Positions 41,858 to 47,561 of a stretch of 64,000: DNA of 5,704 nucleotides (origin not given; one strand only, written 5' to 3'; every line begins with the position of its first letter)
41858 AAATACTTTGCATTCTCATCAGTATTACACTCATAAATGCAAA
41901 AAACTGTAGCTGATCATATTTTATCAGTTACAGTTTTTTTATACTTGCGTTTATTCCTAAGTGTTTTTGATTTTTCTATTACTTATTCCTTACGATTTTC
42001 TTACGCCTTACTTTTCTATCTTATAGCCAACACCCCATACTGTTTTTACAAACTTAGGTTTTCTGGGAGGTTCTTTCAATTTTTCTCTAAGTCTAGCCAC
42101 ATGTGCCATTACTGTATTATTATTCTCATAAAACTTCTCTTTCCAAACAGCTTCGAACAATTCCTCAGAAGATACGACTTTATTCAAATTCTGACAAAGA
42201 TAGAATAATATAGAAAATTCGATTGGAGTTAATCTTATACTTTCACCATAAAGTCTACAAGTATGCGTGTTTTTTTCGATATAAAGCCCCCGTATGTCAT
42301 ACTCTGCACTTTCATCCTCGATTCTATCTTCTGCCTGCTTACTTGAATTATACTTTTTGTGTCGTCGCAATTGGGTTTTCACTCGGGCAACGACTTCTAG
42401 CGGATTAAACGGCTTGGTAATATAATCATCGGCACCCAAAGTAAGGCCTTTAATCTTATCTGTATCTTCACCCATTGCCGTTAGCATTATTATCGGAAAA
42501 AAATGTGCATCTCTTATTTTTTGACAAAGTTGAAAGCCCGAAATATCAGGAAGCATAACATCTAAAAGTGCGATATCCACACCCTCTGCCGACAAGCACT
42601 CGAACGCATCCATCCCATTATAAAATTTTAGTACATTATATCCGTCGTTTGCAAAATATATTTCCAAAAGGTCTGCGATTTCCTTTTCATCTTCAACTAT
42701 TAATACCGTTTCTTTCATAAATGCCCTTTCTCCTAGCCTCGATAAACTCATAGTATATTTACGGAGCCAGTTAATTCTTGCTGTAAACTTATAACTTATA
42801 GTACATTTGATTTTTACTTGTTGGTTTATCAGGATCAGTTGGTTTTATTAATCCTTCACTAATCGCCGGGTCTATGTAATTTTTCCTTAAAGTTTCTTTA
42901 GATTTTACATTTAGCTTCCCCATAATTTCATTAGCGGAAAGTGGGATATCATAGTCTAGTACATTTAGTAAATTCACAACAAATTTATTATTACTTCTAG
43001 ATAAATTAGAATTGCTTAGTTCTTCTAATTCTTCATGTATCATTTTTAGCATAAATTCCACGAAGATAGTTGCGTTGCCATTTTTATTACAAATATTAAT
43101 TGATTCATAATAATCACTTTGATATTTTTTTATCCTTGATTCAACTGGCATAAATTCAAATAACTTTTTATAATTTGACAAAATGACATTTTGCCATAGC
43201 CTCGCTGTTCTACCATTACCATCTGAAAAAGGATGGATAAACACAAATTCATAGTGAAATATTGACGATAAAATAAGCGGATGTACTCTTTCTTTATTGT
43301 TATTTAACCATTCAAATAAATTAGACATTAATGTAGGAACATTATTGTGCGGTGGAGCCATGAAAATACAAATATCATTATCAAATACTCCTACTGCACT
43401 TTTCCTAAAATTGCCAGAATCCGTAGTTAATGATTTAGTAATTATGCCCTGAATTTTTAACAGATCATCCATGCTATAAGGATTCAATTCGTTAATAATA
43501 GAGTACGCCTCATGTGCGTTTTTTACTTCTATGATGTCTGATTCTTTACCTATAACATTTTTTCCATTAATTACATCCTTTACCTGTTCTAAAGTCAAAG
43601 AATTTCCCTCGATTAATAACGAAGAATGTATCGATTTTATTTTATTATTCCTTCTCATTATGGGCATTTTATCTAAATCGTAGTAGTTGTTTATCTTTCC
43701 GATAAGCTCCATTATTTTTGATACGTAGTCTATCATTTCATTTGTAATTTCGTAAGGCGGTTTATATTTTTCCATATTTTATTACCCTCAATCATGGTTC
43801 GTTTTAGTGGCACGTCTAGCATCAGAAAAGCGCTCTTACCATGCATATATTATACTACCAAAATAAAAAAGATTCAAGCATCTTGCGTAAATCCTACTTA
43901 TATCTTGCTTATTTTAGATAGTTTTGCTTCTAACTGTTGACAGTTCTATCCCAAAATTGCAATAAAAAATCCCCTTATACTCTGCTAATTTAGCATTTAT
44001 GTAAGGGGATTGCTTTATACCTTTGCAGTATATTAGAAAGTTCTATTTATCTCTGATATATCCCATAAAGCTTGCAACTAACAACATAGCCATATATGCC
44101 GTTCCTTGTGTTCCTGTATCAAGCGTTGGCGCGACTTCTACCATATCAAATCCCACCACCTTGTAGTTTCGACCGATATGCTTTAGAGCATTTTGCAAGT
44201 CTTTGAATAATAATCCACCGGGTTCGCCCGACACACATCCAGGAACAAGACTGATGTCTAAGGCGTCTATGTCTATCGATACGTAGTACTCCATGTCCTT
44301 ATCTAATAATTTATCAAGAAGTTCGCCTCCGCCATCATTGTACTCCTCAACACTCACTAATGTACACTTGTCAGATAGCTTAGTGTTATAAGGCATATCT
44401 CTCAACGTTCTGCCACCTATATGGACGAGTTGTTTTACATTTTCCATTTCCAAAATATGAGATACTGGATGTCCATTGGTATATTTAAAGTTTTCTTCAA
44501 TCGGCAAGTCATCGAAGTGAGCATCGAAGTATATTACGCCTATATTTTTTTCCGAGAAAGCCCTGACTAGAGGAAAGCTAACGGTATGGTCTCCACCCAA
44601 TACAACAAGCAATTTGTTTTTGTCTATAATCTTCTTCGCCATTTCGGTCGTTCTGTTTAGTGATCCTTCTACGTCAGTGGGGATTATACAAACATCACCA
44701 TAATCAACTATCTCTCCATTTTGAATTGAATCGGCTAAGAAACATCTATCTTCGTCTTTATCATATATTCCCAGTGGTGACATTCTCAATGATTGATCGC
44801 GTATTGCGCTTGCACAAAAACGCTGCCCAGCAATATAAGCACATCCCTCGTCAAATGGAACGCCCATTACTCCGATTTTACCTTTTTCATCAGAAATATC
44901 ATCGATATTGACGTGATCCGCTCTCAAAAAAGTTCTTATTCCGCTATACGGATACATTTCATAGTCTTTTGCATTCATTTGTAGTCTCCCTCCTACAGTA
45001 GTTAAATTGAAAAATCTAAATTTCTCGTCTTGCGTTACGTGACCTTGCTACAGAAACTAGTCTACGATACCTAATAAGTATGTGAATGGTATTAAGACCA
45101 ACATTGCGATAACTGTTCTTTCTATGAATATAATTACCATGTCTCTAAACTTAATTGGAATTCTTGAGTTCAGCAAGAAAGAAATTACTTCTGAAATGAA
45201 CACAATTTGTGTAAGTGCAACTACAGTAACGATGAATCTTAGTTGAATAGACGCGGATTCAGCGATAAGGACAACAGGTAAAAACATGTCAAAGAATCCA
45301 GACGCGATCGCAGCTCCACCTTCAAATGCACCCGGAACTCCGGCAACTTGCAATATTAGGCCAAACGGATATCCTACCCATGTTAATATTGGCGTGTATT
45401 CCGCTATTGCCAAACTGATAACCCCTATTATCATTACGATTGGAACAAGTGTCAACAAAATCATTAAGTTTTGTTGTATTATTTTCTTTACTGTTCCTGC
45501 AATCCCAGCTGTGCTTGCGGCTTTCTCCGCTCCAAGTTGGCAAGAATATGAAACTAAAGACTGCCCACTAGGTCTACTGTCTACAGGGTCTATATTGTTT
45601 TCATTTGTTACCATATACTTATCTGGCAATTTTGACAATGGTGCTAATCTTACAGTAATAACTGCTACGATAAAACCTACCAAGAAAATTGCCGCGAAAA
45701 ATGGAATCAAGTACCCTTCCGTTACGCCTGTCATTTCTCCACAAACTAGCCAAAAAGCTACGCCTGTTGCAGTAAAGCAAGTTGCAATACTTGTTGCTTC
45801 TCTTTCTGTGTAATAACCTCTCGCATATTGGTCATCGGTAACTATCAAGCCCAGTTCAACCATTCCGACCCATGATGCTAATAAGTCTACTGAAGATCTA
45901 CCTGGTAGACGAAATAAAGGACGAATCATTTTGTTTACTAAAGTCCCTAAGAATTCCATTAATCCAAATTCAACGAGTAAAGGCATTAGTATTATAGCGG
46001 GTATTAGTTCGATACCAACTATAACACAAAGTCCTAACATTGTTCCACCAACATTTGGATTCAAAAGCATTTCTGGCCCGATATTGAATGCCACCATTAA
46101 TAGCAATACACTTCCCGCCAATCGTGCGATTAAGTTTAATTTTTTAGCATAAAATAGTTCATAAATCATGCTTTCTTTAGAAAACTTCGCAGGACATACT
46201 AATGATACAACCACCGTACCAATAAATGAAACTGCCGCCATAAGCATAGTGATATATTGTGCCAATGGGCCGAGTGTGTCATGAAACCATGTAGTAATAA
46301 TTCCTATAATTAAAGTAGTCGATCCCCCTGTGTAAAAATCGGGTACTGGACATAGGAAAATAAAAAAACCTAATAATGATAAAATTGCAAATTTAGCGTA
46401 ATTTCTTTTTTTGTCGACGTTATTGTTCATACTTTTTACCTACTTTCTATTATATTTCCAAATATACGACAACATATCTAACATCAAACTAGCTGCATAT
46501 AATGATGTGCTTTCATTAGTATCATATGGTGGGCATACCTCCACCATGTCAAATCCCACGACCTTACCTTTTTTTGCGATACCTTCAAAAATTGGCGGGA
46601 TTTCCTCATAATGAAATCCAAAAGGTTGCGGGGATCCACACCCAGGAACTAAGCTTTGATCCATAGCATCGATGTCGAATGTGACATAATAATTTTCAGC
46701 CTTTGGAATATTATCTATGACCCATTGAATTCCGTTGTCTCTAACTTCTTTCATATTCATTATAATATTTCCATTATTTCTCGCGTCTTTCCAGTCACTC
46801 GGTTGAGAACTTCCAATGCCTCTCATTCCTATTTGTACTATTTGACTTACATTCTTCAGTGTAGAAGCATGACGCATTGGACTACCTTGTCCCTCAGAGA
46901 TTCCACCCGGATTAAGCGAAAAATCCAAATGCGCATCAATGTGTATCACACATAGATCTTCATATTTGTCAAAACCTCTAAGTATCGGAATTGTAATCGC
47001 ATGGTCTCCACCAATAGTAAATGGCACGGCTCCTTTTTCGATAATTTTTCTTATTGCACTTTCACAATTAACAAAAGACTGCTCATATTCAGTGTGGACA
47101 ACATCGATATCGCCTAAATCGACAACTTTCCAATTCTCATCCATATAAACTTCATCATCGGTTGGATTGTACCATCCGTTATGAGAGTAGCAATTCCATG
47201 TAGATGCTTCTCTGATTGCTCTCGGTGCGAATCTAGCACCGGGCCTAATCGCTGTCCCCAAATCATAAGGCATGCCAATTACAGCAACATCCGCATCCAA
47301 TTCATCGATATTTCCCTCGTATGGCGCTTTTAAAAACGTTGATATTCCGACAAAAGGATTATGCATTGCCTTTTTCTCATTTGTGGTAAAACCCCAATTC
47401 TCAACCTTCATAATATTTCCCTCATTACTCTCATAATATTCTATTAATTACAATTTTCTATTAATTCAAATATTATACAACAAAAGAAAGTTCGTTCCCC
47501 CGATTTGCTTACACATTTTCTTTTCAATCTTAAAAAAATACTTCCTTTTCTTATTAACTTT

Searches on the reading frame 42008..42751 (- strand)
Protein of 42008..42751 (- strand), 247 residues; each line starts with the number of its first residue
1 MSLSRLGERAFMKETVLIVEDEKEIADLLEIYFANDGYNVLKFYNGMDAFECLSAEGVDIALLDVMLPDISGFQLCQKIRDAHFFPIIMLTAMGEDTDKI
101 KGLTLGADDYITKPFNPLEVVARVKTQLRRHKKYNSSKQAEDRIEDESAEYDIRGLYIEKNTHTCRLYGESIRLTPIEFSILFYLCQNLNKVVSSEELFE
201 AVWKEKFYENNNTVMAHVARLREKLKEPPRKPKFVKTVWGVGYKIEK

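Call 50: search_protein_families(library=pfam, proteins=[window:42008-42751:-], max_evalue=0.001)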
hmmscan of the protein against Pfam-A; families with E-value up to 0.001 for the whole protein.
window:42008-42751:- (247 aa): 2 families
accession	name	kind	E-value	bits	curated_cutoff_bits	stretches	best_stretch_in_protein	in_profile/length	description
PF00072.30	Response_reg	-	1.4e-27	96.5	30.2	1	16-124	1-110/111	Response regulator receiver domain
PF00486.34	Trans_reg_C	-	1.7e-26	92.5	26.2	1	169-244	1-76/77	Transcriptional regulatory protein, C terminal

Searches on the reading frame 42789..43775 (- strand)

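Call 50: search_protein_families(library=pfam, proteins=[window:42789-43775:-], max_evalue=0.001)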
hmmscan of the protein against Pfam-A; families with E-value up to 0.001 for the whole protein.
window:42789-43775:- (328 aa): 2 families
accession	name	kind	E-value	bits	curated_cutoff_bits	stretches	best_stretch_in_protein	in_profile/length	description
PF02661.23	Fic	-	1e-20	74.8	24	1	101-199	3-93/93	Fic/DOC family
PF21247.3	Fic-like_C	-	4.1e-15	55.9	27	1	266-325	3-61/64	Filamentation induced by cAMP protein Fic-like, C-terminal domain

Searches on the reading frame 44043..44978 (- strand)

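Call 50: search_protein_families(library=pfam, proteins=[window:44043-44978:-], max_evalue=0.001)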
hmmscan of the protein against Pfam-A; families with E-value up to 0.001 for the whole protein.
window:44043-44978:- (311 aa): 1 family
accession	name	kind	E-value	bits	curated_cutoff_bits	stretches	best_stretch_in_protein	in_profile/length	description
PF00491.26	Arginase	-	6e-57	193.7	22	1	34-305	2-279/280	Arginase family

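Call 65: search_protein_families(library=ncbifam, proteins=[window:44043-44978:-], max_evalue=0.001)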
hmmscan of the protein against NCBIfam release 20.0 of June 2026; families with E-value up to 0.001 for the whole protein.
window:44043-44978:- (311 aa): 5 families
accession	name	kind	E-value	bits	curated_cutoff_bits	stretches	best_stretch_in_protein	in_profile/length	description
NF002564.0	PRK02190.1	subfamily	3.3e-37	128.3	302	1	10-304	14-297/307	agmatinase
TIGR01230.1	agmatinase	equivalog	1.2e-36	126.8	174.3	1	33-302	13-270/275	agmatinase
TIGR01227.1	hutG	equivalog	1e-35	123.4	229.15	1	21-304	24-305/307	formimidoylglutamase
TIGR01229.1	rocF_arginase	equivalog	4e-18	65.8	227.6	2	221-306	211-296/300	arginase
NF010347.0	PRK13775.1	equivalog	5.3e-10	39.1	381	1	220-298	240-317/331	formimidoylglutamase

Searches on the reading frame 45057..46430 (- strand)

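Call 50: search_protein_families(library=pfam, proteins=[window:45057-46430:-], max_evalue=0.001)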
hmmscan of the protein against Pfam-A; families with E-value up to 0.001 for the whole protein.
window:45057-46430:- (457 aa): 1 family
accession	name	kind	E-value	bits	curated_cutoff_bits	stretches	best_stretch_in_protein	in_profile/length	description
PF07670.19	Gate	-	2.5e-09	37.9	29.6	1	142-234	8-101/104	Nucleoside recognition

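Call 65: search_protein_families(library=ncbifam, proteins=[window:45057-46430:-], max_evalue=0.001)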
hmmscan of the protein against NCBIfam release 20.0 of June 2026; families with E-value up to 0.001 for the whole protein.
window:45057-46430:- (457 aa): 2 families
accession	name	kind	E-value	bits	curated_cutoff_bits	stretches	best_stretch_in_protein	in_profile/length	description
NF049989.1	CD0519_CD1768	subfamily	7.8e-09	34.6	300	1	83-263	7-177/378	CD0519/CD1768 family membrane protein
TIGR02871.1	spore_ylbJ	equivalog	1.7e-06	27.3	304.65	1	108-443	8-320/363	sporulation integral membrane protein YlbJ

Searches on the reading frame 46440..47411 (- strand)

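Call 50: search_protein_families(library=pfam, proteins=[window:46440-47411:-], max_evalue=0.001)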
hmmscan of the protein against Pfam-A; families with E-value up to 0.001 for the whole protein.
window:46440-47411:- (323 aa): 1 family
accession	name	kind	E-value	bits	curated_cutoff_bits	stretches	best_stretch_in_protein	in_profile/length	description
PF00491.26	Arginase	-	3.1e-73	247.1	22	1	40-314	1-279/280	Arginase family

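Call 65: search_protein_families(library=ncbifam, proteins=[window:46440-47411:-], max_evalue=0.001)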
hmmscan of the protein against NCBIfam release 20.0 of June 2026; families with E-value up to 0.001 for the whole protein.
window:46440-47411:- (323 aa): 5 families
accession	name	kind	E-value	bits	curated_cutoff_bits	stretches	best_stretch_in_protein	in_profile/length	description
NF002564.0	PRK02190.1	subfamily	8.3e-57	192.7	302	1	11-317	6-301/307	agmatinase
TIGR01230.1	agmatinase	equivalog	2.6e-55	188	174.3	1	32-315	5-274/275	agmatinase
TIGR01227.1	hutG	equivalog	5.1e-38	131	229.15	1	36-314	31-306/307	formimidoylglutamase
TIGR01229.1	rocF_arginase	equivalog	1.3e-24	87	227.6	1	44-304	2-283/300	arginase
NF010347.0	PRK13775.1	equivalog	1.7e-16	60.4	381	1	90-313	89-323/331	formimidoylglutamase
